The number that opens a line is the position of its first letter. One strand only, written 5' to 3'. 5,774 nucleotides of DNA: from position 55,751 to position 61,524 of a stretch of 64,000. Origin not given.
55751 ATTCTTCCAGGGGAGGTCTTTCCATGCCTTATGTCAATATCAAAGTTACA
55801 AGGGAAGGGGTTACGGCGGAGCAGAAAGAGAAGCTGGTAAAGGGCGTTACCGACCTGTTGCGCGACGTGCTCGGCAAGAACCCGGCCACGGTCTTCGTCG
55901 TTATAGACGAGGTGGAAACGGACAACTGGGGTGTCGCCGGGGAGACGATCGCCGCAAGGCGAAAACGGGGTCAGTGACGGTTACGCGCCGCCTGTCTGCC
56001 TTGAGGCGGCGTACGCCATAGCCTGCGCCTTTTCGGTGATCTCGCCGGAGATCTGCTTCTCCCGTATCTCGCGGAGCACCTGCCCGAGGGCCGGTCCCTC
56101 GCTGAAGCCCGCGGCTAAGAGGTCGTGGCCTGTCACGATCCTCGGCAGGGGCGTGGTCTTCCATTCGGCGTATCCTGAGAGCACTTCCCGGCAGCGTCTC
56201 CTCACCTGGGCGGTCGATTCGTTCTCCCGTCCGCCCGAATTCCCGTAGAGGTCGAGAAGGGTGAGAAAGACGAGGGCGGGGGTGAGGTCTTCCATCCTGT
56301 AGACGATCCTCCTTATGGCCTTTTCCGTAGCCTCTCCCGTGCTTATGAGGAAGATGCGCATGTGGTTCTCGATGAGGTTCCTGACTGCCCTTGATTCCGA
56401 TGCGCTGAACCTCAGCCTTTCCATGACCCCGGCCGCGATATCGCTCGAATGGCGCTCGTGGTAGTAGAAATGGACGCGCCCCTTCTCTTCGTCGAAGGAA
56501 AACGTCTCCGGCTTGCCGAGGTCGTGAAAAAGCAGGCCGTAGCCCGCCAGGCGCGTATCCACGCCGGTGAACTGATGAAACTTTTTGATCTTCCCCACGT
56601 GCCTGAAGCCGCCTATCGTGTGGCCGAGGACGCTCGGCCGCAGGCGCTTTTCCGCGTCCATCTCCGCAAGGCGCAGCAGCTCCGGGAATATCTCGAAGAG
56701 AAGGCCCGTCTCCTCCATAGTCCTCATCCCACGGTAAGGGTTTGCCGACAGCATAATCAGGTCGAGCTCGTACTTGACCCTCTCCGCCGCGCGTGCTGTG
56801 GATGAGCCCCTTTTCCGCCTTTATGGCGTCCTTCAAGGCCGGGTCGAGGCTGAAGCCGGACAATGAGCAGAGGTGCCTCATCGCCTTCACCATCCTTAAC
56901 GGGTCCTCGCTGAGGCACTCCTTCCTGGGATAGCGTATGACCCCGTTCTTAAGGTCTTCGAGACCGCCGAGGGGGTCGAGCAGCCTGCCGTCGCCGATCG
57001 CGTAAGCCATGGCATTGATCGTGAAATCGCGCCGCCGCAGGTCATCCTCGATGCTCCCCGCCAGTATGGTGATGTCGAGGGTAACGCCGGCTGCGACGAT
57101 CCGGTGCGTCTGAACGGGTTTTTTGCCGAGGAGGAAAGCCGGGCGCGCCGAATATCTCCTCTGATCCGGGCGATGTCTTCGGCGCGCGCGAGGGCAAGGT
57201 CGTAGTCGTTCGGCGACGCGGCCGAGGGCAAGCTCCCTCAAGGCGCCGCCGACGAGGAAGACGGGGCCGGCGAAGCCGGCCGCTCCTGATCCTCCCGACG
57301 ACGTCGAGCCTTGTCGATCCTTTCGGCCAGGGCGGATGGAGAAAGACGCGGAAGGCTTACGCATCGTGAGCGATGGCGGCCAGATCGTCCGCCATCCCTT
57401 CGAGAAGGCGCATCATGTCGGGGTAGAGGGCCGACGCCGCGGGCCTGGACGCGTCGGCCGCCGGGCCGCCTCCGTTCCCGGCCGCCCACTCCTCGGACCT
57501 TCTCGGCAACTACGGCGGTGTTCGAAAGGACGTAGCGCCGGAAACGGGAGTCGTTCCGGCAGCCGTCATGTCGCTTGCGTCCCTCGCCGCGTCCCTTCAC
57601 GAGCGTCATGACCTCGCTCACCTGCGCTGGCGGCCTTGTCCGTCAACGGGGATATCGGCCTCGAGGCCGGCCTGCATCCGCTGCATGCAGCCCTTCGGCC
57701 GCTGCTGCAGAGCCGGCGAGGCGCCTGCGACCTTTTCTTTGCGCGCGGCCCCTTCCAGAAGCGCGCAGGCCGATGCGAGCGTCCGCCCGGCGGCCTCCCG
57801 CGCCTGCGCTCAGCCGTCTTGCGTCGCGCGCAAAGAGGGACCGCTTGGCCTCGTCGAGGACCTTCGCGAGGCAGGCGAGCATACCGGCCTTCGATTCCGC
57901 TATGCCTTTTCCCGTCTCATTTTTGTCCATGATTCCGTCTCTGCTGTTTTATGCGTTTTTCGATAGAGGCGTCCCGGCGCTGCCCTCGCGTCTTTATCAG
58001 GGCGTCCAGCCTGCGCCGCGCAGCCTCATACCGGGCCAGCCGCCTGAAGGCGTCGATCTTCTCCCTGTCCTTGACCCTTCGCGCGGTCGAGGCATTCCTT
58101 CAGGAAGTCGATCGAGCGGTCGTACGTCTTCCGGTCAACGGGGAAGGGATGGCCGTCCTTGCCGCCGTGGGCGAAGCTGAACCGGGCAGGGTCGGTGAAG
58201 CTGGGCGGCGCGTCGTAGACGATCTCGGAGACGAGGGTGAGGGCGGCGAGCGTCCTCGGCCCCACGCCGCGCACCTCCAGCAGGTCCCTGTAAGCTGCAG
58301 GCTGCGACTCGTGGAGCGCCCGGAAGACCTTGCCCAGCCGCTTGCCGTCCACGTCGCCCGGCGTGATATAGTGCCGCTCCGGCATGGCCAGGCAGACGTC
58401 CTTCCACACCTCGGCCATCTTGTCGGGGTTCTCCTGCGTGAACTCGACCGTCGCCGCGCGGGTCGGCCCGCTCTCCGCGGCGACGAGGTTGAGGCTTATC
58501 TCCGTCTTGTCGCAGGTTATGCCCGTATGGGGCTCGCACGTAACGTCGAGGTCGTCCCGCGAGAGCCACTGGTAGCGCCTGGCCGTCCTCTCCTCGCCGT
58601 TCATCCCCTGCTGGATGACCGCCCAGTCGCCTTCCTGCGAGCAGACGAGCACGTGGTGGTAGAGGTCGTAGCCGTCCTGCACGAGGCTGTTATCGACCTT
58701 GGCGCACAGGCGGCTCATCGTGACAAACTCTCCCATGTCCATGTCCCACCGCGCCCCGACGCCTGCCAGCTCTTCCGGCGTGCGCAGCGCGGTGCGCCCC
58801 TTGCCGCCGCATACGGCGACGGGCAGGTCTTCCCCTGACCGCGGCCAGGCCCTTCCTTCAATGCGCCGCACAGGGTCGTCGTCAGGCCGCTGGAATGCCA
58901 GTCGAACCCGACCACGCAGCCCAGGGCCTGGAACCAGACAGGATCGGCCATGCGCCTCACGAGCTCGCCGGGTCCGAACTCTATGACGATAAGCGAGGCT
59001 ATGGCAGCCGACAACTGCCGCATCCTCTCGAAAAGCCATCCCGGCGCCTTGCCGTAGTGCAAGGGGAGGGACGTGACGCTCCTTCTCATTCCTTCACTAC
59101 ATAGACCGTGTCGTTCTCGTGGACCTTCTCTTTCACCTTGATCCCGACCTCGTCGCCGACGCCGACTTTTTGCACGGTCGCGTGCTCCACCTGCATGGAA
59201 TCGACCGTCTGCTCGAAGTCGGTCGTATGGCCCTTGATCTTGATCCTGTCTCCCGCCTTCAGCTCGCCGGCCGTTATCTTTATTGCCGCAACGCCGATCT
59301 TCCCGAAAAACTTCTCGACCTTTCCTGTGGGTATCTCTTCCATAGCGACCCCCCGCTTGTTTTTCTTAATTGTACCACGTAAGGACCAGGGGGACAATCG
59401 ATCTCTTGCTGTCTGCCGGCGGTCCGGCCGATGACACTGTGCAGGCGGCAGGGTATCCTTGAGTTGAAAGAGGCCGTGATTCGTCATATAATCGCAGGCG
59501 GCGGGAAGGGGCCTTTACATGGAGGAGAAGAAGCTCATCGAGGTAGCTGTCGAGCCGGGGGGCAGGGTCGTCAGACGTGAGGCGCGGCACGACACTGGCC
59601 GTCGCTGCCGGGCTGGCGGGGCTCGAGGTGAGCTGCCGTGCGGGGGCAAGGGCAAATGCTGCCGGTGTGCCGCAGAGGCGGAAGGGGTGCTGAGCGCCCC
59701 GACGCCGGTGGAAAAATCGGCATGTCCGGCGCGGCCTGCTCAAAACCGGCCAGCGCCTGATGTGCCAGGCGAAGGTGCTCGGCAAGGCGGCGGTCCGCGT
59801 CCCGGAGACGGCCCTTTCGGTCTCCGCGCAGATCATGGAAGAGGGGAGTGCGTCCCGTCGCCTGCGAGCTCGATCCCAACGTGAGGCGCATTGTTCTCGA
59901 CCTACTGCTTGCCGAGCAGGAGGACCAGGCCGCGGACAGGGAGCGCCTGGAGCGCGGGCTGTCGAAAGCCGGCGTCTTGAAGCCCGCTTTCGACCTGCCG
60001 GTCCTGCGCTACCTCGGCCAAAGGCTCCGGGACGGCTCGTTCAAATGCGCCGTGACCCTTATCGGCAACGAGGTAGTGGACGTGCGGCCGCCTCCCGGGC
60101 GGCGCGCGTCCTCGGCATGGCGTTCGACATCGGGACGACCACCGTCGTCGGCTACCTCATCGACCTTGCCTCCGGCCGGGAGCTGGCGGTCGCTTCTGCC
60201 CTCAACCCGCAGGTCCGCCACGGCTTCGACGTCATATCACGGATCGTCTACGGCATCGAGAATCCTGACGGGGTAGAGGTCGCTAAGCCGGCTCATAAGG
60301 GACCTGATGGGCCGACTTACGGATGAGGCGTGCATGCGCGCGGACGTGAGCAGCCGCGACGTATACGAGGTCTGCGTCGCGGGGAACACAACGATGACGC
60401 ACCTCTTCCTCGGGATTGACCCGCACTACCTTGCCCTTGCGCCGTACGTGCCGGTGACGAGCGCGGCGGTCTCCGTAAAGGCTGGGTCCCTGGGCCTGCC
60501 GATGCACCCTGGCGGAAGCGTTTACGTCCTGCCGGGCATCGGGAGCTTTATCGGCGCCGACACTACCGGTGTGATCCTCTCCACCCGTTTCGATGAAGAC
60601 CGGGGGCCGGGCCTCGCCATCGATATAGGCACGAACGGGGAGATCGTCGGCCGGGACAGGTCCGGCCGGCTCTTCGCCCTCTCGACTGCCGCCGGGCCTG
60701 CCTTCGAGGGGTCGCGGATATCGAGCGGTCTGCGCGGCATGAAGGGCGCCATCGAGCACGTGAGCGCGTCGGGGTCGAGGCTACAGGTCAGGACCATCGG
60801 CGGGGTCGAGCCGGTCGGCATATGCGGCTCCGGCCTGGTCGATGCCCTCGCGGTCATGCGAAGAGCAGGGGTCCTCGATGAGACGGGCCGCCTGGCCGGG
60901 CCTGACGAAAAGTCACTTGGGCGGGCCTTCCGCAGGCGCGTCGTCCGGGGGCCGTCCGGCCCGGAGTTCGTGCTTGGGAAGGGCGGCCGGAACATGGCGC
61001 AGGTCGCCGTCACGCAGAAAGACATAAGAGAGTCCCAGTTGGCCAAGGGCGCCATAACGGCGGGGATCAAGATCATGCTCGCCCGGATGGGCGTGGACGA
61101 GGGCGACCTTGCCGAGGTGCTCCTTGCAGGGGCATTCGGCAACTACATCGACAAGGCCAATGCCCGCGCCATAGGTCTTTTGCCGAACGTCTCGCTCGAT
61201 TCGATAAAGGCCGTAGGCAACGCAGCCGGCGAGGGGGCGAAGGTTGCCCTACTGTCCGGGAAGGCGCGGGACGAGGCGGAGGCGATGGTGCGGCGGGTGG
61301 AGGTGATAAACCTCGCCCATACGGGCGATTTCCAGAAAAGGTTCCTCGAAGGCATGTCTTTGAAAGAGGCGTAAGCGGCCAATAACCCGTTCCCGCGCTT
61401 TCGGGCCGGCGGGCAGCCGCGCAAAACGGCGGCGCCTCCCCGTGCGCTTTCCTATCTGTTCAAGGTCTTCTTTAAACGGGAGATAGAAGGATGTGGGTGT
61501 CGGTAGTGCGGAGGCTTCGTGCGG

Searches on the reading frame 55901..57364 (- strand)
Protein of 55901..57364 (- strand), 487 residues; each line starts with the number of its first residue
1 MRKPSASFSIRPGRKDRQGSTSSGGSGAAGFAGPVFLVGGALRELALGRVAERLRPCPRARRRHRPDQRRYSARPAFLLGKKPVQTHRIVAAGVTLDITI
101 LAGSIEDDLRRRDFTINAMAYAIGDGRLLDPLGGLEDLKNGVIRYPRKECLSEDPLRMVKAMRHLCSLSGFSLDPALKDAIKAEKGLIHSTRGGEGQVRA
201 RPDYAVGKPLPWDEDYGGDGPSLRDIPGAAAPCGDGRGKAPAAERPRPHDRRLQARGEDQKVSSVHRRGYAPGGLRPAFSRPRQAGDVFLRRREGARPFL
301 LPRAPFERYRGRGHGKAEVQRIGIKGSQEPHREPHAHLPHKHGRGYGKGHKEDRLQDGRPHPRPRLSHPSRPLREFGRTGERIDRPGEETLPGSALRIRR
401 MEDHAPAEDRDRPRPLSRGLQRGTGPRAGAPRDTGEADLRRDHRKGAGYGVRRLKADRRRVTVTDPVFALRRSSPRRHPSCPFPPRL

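Call 55: search_protein_families(library=pfam, proteins=[window:55901-57364:-], max_evalue=0.00001)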
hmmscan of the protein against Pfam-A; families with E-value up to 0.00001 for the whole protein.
window:55901-57364:- (487 aa): 1 family
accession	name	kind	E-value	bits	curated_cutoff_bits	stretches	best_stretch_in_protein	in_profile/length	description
PF01743.26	PolyA_pol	-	5.9e-15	56.2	23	1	99-144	85-126/126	Poly A polymerase head domain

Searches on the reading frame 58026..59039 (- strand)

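Call 55: search_protein_families(library=pfam, proteins=[window:58026-59039:-], max_evalue=0.00001)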
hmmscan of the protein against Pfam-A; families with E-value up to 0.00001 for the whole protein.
window:58026-59039:- (337 aa): 1 family
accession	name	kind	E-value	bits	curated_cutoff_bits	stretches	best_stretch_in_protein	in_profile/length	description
PF05559.16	DUF763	-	3.6e-83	279.9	35.5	1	68-301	80-319/319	Protein of unknown function (DUF763)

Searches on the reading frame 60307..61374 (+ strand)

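Call 55: search_protein_families(library=pfam, proteins=[window:60307-61374:+], max_evalue=0.00001)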
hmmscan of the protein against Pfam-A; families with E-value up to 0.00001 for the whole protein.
window:60307-61374:+ (355 aa): 2 families
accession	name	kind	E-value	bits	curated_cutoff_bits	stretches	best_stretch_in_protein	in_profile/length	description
PF14574.11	RACo_C_ter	-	3.2e-69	233.3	27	1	103-353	4-250/261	C-terminal domain of RACo the ASKHA domain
PF17651.6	Raco_middle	-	1.7e-30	106.3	26.8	1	3-97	68-162/163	RACo middle region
